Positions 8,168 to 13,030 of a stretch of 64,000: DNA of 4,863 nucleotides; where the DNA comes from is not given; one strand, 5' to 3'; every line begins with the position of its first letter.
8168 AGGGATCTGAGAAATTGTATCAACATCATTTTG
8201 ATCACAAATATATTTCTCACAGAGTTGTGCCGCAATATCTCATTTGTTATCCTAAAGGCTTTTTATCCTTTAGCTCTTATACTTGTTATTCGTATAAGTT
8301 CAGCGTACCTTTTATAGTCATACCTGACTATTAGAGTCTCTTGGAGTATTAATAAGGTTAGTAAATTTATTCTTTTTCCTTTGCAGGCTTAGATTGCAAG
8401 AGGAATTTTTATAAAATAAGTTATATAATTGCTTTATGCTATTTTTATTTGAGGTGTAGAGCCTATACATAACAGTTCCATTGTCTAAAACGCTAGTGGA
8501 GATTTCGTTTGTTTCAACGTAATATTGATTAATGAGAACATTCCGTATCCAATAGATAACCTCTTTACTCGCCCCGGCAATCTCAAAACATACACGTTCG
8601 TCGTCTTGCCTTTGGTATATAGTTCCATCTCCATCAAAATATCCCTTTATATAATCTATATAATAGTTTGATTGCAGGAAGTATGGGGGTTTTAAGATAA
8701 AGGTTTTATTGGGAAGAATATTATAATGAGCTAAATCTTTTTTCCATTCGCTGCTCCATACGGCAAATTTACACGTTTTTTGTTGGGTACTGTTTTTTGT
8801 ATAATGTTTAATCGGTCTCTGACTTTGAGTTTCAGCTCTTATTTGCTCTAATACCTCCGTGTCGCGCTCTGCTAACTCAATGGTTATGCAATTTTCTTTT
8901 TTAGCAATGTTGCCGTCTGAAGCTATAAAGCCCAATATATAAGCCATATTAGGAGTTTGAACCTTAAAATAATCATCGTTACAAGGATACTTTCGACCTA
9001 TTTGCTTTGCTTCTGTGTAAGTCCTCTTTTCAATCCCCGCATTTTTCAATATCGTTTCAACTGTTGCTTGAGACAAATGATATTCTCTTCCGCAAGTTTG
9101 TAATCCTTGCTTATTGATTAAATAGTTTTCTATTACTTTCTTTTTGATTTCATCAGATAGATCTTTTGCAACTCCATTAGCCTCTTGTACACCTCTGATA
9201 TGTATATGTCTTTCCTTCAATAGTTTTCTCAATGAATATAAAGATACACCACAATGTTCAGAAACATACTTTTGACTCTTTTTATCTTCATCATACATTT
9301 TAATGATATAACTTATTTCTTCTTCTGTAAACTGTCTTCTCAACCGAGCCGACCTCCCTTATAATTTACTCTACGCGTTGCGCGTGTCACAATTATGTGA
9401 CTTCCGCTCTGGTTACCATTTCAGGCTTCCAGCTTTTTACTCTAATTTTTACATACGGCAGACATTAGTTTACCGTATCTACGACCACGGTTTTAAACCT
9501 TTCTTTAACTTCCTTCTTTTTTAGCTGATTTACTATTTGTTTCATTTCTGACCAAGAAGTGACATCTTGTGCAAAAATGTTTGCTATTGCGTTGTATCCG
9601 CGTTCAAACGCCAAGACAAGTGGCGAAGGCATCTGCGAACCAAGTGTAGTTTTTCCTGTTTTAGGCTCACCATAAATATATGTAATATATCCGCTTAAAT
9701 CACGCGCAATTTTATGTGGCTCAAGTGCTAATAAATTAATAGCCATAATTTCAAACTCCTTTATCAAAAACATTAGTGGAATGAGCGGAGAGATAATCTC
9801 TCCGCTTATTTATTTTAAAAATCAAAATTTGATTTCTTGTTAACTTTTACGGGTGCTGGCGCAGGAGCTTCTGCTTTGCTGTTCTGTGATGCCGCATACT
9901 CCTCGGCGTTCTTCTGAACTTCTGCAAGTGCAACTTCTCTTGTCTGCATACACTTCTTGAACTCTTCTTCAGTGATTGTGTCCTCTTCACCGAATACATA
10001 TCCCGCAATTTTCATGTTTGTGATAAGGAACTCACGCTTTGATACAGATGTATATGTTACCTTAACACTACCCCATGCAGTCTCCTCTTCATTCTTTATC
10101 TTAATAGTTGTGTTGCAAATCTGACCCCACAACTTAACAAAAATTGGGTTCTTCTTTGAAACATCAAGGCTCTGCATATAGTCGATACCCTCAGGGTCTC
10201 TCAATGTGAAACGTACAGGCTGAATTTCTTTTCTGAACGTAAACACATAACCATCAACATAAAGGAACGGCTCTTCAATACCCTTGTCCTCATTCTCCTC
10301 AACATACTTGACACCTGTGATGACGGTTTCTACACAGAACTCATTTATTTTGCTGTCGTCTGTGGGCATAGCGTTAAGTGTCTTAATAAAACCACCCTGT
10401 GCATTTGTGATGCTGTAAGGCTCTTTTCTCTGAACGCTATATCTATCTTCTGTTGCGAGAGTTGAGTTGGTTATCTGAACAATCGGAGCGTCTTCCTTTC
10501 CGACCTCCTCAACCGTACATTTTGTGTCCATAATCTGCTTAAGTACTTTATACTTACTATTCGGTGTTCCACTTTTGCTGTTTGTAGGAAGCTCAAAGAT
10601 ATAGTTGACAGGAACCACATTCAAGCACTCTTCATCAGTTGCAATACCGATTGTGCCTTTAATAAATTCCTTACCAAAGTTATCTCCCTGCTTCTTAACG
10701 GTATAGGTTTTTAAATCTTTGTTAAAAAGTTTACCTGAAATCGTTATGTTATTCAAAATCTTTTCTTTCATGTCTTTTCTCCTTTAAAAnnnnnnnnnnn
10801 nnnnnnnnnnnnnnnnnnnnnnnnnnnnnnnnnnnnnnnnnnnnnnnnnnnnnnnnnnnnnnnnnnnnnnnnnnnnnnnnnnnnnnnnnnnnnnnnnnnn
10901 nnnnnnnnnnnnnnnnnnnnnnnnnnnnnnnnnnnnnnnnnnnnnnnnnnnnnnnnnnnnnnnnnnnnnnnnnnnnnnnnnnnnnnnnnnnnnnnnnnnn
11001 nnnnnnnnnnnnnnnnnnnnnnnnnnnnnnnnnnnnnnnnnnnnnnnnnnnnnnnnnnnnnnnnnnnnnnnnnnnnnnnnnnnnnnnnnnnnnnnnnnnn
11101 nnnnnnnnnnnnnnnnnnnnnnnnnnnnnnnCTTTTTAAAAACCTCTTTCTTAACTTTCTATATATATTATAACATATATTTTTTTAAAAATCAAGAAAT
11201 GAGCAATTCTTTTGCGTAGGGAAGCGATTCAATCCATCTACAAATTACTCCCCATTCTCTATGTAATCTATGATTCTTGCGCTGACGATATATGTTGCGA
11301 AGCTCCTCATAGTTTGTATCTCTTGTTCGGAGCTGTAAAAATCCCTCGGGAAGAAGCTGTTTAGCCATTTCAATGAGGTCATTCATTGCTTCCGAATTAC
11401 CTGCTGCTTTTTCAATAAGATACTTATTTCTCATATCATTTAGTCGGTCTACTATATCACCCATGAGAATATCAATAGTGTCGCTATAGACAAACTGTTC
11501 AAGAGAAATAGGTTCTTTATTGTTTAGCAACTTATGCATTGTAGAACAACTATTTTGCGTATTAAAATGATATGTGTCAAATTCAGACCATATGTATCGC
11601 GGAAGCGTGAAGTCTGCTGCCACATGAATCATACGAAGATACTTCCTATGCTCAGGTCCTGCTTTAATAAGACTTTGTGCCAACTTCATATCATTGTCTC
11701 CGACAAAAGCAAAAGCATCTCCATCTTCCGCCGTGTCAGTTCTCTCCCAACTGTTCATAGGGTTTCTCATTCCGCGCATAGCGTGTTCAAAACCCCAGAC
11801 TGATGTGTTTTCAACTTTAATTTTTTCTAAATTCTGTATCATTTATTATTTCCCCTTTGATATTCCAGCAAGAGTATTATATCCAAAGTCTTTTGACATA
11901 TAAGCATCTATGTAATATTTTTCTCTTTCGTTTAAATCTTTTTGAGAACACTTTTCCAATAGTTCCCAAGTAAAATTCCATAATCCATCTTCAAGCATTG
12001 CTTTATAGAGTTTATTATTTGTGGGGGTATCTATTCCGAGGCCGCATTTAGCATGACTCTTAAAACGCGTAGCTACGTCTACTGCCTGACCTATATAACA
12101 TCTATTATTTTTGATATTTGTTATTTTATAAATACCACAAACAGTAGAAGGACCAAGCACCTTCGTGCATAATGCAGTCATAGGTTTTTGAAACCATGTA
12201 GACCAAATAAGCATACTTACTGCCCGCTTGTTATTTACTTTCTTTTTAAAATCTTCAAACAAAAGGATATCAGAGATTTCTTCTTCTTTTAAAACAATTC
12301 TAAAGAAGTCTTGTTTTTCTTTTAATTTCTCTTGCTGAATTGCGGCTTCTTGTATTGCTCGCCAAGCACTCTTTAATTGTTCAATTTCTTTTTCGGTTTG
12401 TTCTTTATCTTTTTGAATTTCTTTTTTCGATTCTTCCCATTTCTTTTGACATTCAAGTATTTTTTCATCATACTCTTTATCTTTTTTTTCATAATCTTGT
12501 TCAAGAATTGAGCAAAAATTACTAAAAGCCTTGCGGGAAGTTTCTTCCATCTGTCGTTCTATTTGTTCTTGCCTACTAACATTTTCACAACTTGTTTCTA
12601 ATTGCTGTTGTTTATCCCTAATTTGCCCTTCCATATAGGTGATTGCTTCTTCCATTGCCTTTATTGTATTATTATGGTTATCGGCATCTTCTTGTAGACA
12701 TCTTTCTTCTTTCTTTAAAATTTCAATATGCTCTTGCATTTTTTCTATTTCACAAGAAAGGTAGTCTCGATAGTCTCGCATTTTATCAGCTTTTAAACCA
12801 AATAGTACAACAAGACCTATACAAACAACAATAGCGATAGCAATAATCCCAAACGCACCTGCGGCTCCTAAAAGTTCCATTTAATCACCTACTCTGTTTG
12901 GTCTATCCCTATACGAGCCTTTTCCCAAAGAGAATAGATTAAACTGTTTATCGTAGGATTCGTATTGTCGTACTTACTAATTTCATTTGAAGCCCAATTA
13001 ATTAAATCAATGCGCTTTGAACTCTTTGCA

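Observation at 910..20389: Four group I introns with homing endonuclease genes, in two sequence-related pairs, splitting core replication and recombination genes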

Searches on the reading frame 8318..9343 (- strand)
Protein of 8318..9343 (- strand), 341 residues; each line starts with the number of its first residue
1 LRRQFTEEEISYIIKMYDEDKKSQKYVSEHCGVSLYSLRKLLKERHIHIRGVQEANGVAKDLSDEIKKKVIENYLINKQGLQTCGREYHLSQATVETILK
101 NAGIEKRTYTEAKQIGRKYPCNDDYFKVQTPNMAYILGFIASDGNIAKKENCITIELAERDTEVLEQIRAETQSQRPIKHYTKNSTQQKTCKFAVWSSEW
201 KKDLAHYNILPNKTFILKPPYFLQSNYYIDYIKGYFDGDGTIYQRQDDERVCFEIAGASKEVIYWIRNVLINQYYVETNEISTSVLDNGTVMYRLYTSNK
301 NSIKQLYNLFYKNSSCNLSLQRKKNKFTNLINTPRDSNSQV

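Call 12: search_protein_families(library=pfam, proteins=[window:8318-9343:-], max_evalue=0.01)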
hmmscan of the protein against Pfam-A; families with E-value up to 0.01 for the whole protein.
window:8318-9343:- (341 aa): 6 families
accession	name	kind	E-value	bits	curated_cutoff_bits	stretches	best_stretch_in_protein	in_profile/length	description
PF14528.11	LAGLIDADG_3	-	1.2e-11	45.1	22.5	1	228-307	3-78/82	LAGLIDADG-like domain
PF03683.19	UPF0175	-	2.9e-05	24.1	27.9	1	5-54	16-66/75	Uncharacterised protein family (UPF0175)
PF12298.14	Bot1p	-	0.00029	21.5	23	1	62-119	17-74/172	Eukaryotic mitochondrial regulator protein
PF01527.26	HTH_Tnp_1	-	0.0012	19.4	24.1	1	2-68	4-69/75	Transposase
PF03161.18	LAGLIDADG_2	-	0.0061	17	25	0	238-314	10-87/168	LAGLIDADG DNA endonuclease family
PF13171.11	DUF4004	-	0.0077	17.1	27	0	11-88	96-173/197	Protein of unknown function (DUF4004)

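Call 75: search_protein_families(library=phrogs, proteins=[window:8318-9343:-], max_evalue=0.00001)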
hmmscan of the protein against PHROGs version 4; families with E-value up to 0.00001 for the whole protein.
window:8318-9343:- (341 aa): 2 families
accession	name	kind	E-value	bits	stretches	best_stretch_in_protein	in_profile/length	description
phrog_4645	-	DNA, RNA and nucleotide metabolism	1.3e-43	150.4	1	21-332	5-305/308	endonuclease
phrog_8446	-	DNA, RNA and nucleotide metabolism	1.6e-08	35.5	1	12-120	19-114/211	HNH endonuclease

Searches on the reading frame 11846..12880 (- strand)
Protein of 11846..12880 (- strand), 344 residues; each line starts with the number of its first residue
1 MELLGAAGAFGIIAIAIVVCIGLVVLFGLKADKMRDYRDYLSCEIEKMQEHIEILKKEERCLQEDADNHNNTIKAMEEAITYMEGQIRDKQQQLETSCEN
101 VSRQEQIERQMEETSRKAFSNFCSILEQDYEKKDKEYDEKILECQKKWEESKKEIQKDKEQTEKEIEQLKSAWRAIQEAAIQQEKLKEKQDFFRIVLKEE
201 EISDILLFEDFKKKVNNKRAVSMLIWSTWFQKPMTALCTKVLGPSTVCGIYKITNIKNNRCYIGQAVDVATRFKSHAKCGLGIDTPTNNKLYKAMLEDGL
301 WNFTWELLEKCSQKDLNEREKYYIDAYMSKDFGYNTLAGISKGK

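Call 12: search_protein_families(library=pfam, proteins=[window:11846-12880:-], max_evalue=0.01)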
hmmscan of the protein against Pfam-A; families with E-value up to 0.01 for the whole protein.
window:11846-12880:- (344 aa): 3 families
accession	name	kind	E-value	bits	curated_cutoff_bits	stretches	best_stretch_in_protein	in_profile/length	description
PF01541.30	GIY-YIG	-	3.1e-08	34.2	22.6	1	248-335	2-78/78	GIY-YIG catalytic domain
PF09731.14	Mitofilin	-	5.4e-05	22.8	27.4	1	14-216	12-200/614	Mitochondrial inner membrane protein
PF04791.21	LMBR1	-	0.00046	19.6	31.9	1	4-194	164-321/510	LMBR1-like membrane protein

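Call 75: search_protein_families(library=phrogs, proteins=[window:11846-12880:-], max_evalue=0.00001)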
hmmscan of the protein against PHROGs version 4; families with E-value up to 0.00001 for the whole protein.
window:11846-12880:- (344 aa): 4 families
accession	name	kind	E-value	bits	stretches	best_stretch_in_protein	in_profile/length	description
phrog_7168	-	DNA, RNA and nucleotide metabolism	1.8e-19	71.2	1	249-343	3-100/284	homing endonuclease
phrog_314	-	DNA, RNA and nucleotide metabolism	3e-17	63.8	1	142-338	92-264/574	homing endonuclease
phrog_5123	-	DNA, RNA and nucleotide metabolism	2.9e-16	60.7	1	249-340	3-92/152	homing endonuclease with GIY-YIG motif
phrog_19446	-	DNA, RNA and nucleotide metabolism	3.5e-07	31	1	249-328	3-80/254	homing endonuclease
